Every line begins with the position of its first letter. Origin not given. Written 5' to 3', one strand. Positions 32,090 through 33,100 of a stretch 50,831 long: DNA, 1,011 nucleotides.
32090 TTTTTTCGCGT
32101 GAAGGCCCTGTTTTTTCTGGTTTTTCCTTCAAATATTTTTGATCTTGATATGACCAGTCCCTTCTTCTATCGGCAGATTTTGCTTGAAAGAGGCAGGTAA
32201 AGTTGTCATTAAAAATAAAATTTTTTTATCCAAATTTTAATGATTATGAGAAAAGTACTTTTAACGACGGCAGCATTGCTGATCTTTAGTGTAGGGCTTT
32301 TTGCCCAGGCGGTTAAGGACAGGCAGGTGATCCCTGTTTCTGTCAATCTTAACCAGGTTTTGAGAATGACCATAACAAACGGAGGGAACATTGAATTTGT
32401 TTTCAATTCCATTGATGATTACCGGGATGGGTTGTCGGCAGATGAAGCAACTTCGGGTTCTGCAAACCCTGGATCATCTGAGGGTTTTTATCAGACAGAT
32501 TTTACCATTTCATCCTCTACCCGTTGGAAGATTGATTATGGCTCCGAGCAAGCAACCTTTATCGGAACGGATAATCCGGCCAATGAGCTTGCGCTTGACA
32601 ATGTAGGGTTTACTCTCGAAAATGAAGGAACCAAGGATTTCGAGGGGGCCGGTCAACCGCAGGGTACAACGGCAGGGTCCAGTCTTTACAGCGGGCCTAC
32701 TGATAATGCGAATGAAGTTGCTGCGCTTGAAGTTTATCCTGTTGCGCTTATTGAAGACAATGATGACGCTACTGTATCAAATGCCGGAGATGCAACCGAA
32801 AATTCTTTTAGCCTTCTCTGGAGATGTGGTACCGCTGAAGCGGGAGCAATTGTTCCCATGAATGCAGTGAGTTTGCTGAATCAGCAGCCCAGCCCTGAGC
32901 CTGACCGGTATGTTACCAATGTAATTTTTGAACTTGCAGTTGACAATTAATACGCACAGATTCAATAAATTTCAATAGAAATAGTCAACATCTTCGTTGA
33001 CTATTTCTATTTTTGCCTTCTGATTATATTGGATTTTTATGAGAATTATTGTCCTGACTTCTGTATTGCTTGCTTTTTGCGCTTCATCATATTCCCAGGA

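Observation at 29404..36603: Divergent six-gene envelope locus with a chaperone-usher-like parts list but no recognisable pilus family (candidate undescribed surface-assembly system)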

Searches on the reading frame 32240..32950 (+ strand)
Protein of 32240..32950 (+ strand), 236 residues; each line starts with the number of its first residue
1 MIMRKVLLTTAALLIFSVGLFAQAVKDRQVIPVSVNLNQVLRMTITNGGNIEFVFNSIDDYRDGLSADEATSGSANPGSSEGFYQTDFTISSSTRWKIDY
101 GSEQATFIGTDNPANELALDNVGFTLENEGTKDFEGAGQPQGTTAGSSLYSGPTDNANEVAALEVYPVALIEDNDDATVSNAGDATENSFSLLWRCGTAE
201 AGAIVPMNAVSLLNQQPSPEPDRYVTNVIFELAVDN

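Call 3: search_protein_families(library=pfam, proteins=[window:32240-32950:+], max_evalue=1)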
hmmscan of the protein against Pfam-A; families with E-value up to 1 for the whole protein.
window:32240-32950:+ (236 aa): 1 family
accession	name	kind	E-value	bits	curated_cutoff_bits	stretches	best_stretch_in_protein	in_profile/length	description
PF24593.1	DUF7617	-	0.048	14.1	27.4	1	38-92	42-96/128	Domain of unknown function (DUF7617)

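Call 4: search_protein_families(library=ncbifam, proteins=[window:32240-32950:+], max_evalue=1)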
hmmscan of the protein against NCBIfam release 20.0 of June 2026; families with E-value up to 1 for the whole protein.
window:32240-32950:+ (236 aa): 0 families

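Call 21: find_homologous_proteins(query=window:32240-32950:+, max_evalue=0.001)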
Query window:32240-32950:+ (236 aa): 512 proteins with E <= 0.001 among 1432 candidates; the best 120 are listed.
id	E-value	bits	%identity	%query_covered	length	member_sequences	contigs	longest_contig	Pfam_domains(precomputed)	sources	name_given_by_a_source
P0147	3.2e-134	463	91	99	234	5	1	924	-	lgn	-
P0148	9.0e-130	449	88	99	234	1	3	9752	-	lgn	-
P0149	8.0e-119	413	82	99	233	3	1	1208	-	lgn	-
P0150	2.3e-116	405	79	99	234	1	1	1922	-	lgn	-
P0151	1.5e-114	399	77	99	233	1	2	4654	-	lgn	-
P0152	3.6e-114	398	79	99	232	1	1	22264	-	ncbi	-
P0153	9.9e-114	396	79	99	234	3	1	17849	-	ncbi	ncbi:MAG: hypothetical protein ACOYXB_04070 [Bacteroidota bacterium]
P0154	6.8e-112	390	76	99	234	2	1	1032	-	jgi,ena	-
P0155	8.1e-112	390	77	99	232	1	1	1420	-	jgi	jgi:hypothetical protein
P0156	3.0e-111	388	78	99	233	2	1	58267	-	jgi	jgi:hypothetical protein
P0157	5.2e-111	387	77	99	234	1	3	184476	-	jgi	jgi:hypothetical protein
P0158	2.9e-110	385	79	97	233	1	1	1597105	-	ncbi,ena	-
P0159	4.4e-110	384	76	100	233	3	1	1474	-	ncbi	-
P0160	8.0e-109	380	76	99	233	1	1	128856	-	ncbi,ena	-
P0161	4.2e-108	378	75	100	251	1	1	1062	-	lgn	-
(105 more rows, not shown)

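Call 36: search_protein_families(library=pfam, alignment_id=A2, max_evalue=10)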
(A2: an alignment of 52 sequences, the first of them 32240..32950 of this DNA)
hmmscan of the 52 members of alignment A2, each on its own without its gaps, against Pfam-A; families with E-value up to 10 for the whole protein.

A. member 1, window:32240-32950:+ (236 aa): 1 family
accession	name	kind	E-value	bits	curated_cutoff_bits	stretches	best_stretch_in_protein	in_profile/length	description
PF24593.1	DUF7617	-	0.048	14.1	27.4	1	38-92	42-96/128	Domain of unknown function (DUF7617)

B. families by the number of members that match (of 52 scanned): 9 families
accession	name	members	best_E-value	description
PF24593.1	DUF7617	18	0.0066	Domain of unknown function (DUF7617)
PF21269.3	TreT_GT1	5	0.012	Trehalose synthase, N-terminal domain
PF07613.16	DUF1576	4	0.008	Protein of unknown function (DUF1576)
PF01226.23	Form_Nir_trans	1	0.045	Formate/nitrite transporter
PF17431.7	YpmT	1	0.079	Uncharacterized YmpT-like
PF12192.13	CBP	1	0.094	Fungal calcium binding protein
PF08139.17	LPAM_1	1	0.13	Prokaryotic membrane lipoprotein lipid attachment site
PF06482.17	Endostatin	1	0.17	Collagenase NC10 and Endostatin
PF19407.5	DUF5979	1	0.18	Domain of unknown function (DUF5979)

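Call 41: predict_structure(alignment_id=A2)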
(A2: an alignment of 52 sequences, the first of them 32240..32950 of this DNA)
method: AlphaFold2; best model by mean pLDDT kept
length: 236 residues; sequences in the alignment: 52
mean_pLDDT: 83.3   pTM: 0.75
mean pLDDT of the five models: 83.3, 82.7, 80.7, 80.3, 79.3
residues with pLDDT >= 90: 102; 70-90: 92; 50-70: 40; < 50: 2
segments of 3 or more residues with pLDDT < 50: none
pLDDT, mean of each block of 10 residues (from residue 1): 86 84 62 57 81 80 84 62 81 95 75 76 94 96 96 96 95 94 96 87 87 74 77 89
secondary structure, 60 per line:
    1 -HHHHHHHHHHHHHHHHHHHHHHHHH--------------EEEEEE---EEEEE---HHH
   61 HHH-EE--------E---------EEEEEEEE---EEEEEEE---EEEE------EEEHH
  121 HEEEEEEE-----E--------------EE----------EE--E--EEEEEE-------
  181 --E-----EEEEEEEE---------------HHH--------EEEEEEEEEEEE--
elements in order: H2-26 E41-46 E50-54 H58-63 E85-92 E96-102 E106-109 E116-118 E122-128 E168-173 E189-196 E223-234

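Call 43: fold_search(model_id=the predicted structure, library=pdb)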
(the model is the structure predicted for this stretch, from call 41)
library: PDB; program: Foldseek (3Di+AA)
matches with E <= 10: 712; with E <= 0.001: 2
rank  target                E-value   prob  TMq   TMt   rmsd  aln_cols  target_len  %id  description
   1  9ikk_A                3.4e-05  1.00  0.44  0.44   9.3       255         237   16  Cryo-EM structure of TLP-1b (released 2024-11-13)
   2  9ikj_A                5.3e-05  1.00  0.40  0.40  11.1       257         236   16  Cryo-EM structure of TLP-1a (released 2024-11-13)
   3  4y2l_B                9.4e-03  0.80  0.26  0.38  13.3       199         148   12  Structure of CFA/I pili major subunit CfaB trimer (released 2016-08-10)
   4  4y2l_F                1.3e-02  0.87  0.29  0.41  12.6       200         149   12  Structure of CFA/I pili major subunit CfaB trimer (released 2016-08-10)
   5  4y2l_D                1.4e-02  0.95  0.33  0.46  11.1       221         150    9  Structure of CFA/I pili major subunit CfaB trimer (released 2016-08-10)
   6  5fqg_A                1.7e-02  0.38  0.22  0.11  13.5       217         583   11  The details of glycolipid glycan hydrolysis by the structural analysis of a family 123 glycoside hydrolase from Clostr (released 2016-03-30)
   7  5fqe_B                2.3e-02  0.30  0.22  0.11  13.7       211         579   10  The details of glycolipid glycan hydrolysis by the structural analysis of a family 123 glycoside hydrolase from Clostr (released 2016-03-30)
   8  4y2l_A                2.5e-02  0.66  0.27  0.39  13.2       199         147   13  Structure of CFA/I pili major subunit CfaB trimer (released 2016-08-10)
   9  8k2j                  2.9e-02  0.54  0.23  0.12   9.4       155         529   14  Crystal structure of Group 3 Oligosaccharide/Monosaccharide-releasing beta-N-acetylgalactosaminidase NgaDssm, apo form (released 2024-04-24)
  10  4y2n_C                3.1e-02  0.90  0.33  0.47  11.3       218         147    8  Structure of CFA/I pili major subunit CfaB trimer (released 2016-08-10)
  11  8ehs_A                3.9e-02  0.54  0.26  0.38  13.4       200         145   12  Cryo-EM reconstruction of the CS17 bacterial adhesion pili (released 2023-03-22)
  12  5fqh_A                4.6e-02  0.25  0.22  0.11  13.5       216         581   11  The details of glycolipid glycan hydrolysis by the structural analysis of a family 123 glycoside hydrolase from Clostr (released 2016-03-30)
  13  5fqf_A                5.1e-02  0.28  0.23  0.12  13.1       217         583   10  The details of glycolipid glycan hydrolysis by the structural analysis of a family 123 glycoside hydrolase from Clostr (released 2016-03-30)
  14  5fqe_A                5.4e-02  0.25  0.23  0.12  13.2       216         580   10  The details of glycolipid glycan hydrolysis by the structural analysis of a family 123 glycoside hydrolase from Clostr (released 2016-03-30)
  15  4hji_B                5.7e-02  0.84  0.29  0.40   6.7       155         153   10  Structure of the CooA pilin subunit from enterotoxigenic Escherichia coli (released 2012-12-19)
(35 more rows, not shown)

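Call 49: search_solved_structures(query=A2, max_evalue=10, show_alignments=3)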
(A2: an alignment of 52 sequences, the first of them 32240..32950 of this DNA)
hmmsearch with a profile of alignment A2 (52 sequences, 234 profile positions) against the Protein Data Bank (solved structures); distinct sequences matched with E-value up to 10: 5.
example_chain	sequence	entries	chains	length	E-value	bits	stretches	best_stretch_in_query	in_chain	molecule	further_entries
9ikk_A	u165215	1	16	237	0.089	15.3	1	29-88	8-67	TLP-2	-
9ikj_A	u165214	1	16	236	0.18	14.3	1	29-88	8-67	TLP-1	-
2vtf_A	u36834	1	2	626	0.53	12.7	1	43-102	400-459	ENDO-BETA-N-ACETYLGLUCOSAMINIDASE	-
3fha_A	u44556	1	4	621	0.55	12.7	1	43-102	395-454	Endo-beta-N-acetylglucosaminidase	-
3fhq_A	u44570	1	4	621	0.55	12.7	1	43-102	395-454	Endo-beta-N-acetylglucosaminidase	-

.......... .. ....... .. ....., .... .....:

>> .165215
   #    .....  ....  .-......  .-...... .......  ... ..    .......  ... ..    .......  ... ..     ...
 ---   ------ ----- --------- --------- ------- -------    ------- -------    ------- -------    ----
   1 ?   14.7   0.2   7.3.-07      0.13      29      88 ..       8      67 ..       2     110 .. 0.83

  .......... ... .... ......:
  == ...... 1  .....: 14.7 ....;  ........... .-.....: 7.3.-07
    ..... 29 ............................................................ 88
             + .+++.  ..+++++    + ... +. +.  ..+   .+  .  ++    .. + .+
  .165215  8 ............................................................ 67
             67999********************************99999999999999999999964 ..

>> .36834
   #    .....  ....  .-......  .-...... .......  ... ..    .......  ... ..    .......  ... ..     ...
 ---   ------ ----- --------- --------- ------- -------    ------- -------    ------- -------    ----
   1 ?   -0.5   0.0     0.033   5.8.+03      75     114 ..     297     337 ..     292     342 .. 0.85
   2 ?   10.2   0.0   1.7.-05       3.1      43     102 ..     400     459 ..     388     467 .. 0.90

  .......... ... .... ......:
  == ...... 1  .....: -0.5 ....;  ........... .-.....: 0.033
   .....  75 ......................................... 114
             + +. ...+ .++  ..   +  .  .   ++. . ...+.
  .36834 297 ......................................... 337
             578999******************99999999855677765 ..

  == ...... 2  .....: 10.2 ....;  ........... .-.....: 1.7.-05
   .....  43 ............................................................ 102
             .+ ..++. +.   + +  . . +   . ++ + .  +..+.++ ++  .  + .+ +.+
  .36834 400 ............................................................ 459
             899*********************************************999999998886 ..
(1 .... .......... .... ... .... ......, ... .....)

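Call 57: find_related_loci(query=A2, collection=genome_contigs, flank=9000)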
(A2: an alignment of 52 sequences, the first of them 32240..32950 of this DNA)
Query A2 (236 aa) in genome_contigs; peptide patterns used: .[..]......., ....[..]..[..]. (x = any residue, [..] = any of these).
107 stretches matched a pattern; 102 encode a relative of the query (tblastn E <= 1e-3); the best 80 are kept; 80 distinct loci.
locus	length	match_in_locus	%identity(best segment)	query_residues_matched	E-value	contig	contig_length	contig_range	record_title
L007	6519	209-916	91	1-236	1e-143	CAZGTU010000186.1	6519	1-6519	MAG TPA_asm: uncultured Bacteroidaceae bacterium isolate SRP332253_co1_94 genome assembly, contig: NODE_19178_length_651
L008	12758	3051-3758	78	1-236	2e-123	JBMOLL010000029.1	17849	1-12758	MAG: Bacteroidota bacterium isolate Betzabe_MAG023 MAG023_29, whole genome shotgun sequence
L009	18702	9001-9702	80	1-236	3e-123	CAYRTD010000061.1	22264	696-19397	MAG TPA_asm: uncultured Bacteroidaceae bacterium isolate SRP332253_co1_293 genome assembly, contig: NODE_3646_length_222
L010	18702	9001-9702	78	2-236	1e-117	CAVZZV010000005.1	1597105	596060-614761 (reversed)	MAG: uncultured Bacteroidales bacterium isolate MFD01721.bin.1.65 genome assembly, contig: contig_7090, whole genome sho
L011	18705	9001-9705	76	1-236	3e-117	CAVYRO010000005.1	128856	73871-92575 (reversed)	MAG: uncultured Bacteroidales bacterium isolate MFD05684.bin.1.228 genome assembly, contig: contig_48383, whole genome s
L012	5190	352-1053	74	2-236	2e-114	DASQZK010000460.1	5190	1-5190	MAG TPA_asm: Bacteroidales bacterium isolate SMAG_U11090 k141_57704, whole genome shotgun sequence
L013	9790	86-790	75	2-235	2e-114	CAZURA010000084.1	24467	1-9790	MAG TPA_asm: uncultured Bacteroides sp. isolate SRP077602_co5_373 genome assembly, contig: NODE_10175_length_24467_cov_6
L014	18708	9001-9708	74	2-236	2e-112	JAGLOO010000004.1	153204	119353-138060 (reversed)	MAG: Bacteroidales bacterium isolate RS_7_37 ROV157_7.bin.37.fa_4, whole genome shotgun sequence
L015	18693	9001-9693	75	3-236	1e-111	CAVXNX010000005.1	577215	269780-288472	MAG: uncultured Bacteroidales bacterium isolate MFD01721.bin.3.237 genome assembly, contig: contig_1441, whole genome sh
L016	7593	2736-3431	70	3-235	2e-104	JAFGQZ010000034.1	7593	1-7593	MAG: Bacteroidales bacterium isolate Zod_Metabat.800 k87_3941811, whole genome shotgun sequence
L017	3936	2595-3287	67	3-236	3e-104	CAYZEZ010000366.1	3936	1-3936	MAG TPA_asm: uncultured Bacteroides sp. isolate binchicken_co150_186 genome assembly, contig: NODE_75900_length_3936_cov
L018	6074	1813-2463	73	21-236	2e-102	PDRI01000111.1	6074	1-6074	MAG: Bacteroidetes bacterium isolate DOLZORAL124_51_6 DolZOral124_scaffold_22476, whole genome shotgun sequence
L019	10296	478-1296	61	2-236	9e-102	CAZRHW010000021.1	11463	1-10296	MAG TPA_asm: uncultured Bacteroides sp. isolate SRP214966_co4_424 genome assembly, contig: NODE_5939_length_11463_cov_4.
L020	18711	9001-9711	68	1-236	2e-101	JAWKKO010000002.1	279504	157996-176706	MAG: Bacteroidales bacterium isolate ABC2.51 ABC2.51.fa-2, whole genome shotgun sequence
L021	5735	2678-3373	66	1-235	8e-101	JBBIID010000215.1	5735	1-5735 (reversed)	MAG: Paludibacter sp. isolate SLS170214_bin_13 NODE_4044_length_5735_cov_4.319014, whole genome shotgun sequence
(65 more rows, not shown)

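Call 75: search_protein_representatives(alignment_id=A2)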
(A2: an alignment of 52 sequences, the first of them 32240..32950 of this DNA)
Query: 52 sequences, 234 profile positions. Proteins with E-value up to 0.001 (for the whole library): 247; up to 1e-10: 185; up to 1e-30: 50. The best 150 are listed.
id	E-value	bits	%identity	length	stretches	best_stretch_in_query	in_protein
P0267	5.5e-88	310.5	-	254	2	63-231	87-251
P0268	9.4e-78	277.0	-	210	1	1-231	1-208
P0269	9.5e-75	267.2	-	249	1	7-233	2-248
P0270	3.3e-74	265.4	-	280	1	1-230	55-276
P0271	1.3e-73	263.5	-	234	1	1-231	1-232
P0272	2.1e-68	246.4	-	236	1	1-231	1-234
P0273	2.6e-68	246.1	-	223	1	1-231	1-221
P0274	9.3e-68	244.3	-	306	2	71-231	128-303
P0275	4.0e-66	239.0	-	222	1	1-231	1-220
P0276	2.6e-65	236.3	-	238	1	1-230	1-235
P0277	6.8e-63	228.4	-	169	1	1-174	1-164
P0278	1.0e-57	211.5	-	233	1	1-232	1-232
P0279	4.2e-57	209.5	-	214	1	20-231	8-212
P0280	1.1e-54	201.5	-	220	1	1-230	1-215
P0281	8.9e-54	198.6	-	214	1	8-233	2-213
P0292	1.1e-39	152.5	-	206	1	1-231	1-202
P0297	2.0e-36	141.8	-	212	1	1-231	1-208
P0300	9.9e-35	136.2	-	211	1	2-230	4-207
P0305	2.2e-33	131.8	-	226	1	3-230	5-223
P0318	1.2e-30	122.8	-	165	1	1-137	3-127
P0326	7.9e-29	116.9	-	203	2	1-133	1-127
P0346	1.8e-26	109.2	-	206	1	7-232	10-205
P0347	2.2e-26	108.9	-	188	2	1-124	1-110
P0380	9.6e-22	93.7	-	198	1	1-228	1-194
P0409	5.7e-18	81.4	-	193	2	1-140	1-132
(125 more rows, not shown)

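Call 79: search_solved_structures(query=A6, max_evalue=10, show_alignments=2)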
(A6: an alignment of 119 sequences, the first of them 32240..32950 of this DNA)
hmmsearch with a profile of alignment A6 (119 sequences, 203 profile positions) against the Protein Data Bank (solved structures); distinct sequences matched with E-value up to 10: 2.
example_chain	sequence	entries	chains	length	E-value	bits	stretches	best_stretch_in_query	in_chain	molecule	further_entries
9ikk_A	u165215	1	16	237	0.00045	23.3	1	29-90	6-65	TLP-2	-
9ikj_A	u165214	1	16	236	0.0014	21.7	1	29-89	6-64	TLP-1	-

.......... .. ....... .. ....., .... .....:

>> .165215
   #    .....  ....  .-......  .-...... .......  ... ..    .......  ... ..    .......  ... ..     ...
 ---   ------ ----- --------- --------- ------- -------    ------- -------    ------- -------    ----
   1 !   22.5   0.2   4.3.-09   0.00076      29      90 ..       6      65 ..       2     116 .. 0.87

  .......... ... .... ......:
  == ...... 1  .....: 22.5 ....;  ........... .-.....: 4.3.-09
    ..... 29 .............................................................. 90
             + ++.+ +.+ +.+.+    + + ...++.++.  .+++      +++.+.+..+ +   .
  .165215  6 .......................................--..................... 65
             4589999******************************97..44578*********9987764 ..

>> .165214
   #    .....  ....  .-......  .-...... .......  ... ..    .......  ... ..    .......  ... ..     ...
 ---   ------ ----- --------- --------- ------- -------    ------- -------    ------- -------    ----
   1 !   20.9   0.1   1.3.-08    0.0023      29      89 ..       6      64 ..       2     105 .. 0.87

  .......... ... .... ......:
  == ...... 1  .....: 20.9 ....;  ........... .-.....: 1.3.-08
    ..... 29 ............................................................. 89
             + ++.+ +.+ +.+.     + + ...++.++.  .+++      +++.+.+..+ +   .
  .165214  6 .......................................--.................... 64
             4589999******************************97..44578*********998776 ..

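Call 83: search_protein_families(library=pfam, alignment_id=A6, max_evalue=10)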
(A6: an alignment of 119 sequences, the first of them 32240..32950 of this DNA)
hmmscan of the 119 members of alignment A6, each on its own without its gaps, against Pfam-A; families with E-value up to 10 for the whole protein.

A. member 1, window:32240-32950:+ (236 aa): 1 family
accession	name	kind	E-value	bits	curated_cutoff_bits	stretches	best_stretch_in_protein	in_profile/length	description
PF24593.1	DUF7617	-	0.048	14.1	27.4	1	38-92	42-96/128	Domain of unknown function (DUF7617)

B. families by the number of members that match (of 119 scanned): 29 families (the first 25 are shown)
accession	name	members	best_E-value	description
PF23148.1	Gp77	2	0.068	Podophage GP4 fiber-tail adaptor protein gp77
PF20130.4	DUF6520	2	0.23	Family of unknown function (DUF6520)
PF04830.18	DUF637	1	0.0019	Possible hemagglutinin (DUF637)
PF10182.14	Flo11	1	0.012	Flo11 domain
PF13385.13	Laminin_G_3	1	0.014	Concanavalin A-like lectin/glucanases superfamily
PF21422.2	NP_C_Orthomyx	1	0.021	Orthomyxovirus nucleoprotein, C-terminal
PF14602.12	Hexapep_2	1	0.031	Hexapeptide repeat of succinyl-transferase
PF01874.21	CitG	1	0.044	ATP:dephospho-CoA triphosphoribosyl transferase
PF24593.1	DUF7617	1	0.048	Domain of unknown function (DUF7617)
PF24107.1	DUF7382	1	0.086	Domain of unknown function (DUF7382)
PF00879.23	Defensin_propep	1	0.1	Defensin propeptide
PF11322.13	DUF3124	1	0.12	Protein of unknown function (DUF3124)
PF12503.13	CMV_1a_C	1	0.13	Cucumber mosaic virus 1a protein C terminal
PF07286.17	D-Glu_cyclase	1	0.13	D-glutamate cyclase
PF06482.17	Endostatin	1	0.14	Collagenase NC10 and Endostatin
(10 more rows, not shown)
